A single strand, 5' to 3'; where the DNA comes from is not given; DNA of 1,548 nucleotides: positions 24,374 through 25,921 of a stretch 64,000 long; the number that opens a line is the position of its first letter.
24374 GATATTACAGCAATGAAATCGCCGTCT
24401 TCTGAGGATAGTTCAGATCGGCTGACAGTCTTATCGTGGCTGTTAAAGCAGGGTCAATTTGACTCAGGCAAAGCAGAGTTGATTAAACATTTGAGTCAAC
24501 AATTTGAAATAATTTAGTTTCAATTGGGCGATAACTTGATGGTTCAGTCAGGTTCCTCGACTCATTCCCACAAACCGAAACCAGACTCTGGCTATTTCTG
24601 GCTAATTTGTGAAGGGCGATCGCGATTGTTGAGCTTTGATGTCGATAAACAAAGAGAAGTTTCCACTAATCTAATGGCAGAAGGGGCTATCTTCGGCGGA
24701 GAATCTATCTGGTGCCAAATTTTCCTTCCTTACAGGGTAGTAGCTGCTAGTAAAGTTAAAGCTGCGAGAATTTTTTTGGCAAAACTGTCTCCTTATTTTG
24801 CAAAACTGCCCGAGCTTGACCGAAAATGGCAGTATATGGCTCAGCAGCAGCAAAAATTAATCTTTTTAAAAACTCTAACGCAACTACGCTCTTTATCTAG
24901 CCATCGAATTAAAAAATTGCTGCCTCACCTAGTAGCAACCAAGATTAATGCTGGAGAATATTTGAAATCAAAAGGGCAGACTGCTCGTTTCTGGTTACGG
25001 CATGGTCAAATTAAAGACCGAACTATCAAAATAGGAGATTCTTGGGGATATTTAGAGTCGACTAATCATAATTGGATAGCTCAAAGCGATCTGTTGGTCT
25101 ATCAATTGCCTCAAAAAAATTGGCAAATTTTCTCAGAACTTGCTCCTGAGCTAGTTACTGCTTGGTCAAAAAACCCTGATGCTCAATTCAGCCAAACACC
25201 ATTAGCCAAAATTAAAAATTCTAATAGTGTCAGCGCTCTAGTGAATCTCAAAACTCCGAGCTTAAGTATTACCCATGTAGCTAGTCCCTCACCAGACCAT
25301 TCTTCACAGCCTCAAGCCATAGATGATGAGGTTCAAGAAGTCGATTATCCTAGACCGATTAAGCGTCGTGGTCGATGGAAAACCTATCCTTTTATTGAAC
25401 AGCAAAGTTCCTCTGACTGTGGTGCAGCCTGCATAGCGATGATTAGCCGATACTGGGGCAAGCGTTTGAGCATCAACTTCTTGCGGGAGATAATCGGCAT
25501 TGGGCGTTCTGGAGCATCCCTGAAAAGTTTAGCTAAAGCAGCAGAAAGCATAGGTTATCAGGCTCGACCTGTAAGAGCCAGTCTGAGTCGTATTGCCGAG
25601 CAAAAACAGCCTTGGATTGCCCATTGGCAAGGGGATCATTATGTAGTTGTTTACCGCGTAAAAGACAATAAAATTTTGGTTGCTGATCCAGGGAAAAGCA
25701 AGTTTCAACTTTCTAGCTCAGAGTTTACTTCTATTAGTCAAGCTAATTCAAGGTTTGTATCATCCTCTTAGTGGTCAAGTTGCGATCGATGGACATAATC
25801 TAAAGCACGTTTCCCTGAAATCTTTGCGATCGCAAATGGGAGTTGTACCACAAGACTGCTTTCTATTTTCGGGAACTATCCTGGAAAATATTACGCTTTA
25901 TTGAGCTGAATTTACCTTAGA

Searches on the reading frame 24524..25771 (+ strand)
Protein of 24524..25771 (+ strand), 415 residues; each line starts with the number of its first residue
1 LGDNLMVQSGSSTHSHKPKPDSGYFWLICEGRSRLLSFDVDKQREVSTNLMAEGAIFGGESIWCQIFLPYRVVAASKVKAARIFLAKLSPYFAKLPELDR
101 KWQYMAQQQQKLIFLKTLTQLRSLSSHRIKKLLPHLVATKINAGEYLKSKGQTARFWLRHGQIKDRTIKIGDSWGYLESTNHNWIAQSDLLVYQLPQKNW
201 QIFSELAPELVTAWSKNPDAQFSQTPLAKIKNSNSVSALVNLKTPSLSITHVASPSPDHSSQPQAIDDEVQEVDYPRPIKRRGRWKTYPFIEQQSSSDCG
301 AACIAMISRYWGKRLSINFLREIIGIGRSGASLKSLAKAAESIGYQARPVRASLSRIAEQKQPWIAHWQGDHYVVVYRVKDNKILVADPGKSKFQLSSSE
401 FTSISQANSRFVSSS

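Call 15: search_protein_families(library=pfam, proteins=[window:24524-25771:+], max_evalue=0.01)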
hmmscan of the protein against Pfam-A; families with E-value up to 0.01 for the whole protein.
window:24524-25771:+ (415 aa): 5 families
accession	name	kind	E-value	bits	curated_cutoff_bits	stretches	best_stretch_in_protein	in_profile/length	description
PF03412.21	Peptidase_C39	-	9.9e-36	122.9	22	1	288-403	2-119/133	Peptidase C39 family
PF13529.12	Peptidase_C39_2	-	5.3e-05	24.3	24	0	288-325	3-42/143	Peptidase_C39 like family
PF09778.15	Guanylate_cyc_2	-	0.00019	21.3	28.1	0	289-319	2-33/212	Guanylylate cyclase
PF00027.35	cNMP_binding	-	0.00051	20.4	27.5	0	23-88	18-82/89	Cyclic nucleotide-binding domain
PF12385.14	Peptidase_C70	-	0.0026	18.1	19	1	289-402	8-137/141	Papain-like cysteine protease AvrRpt2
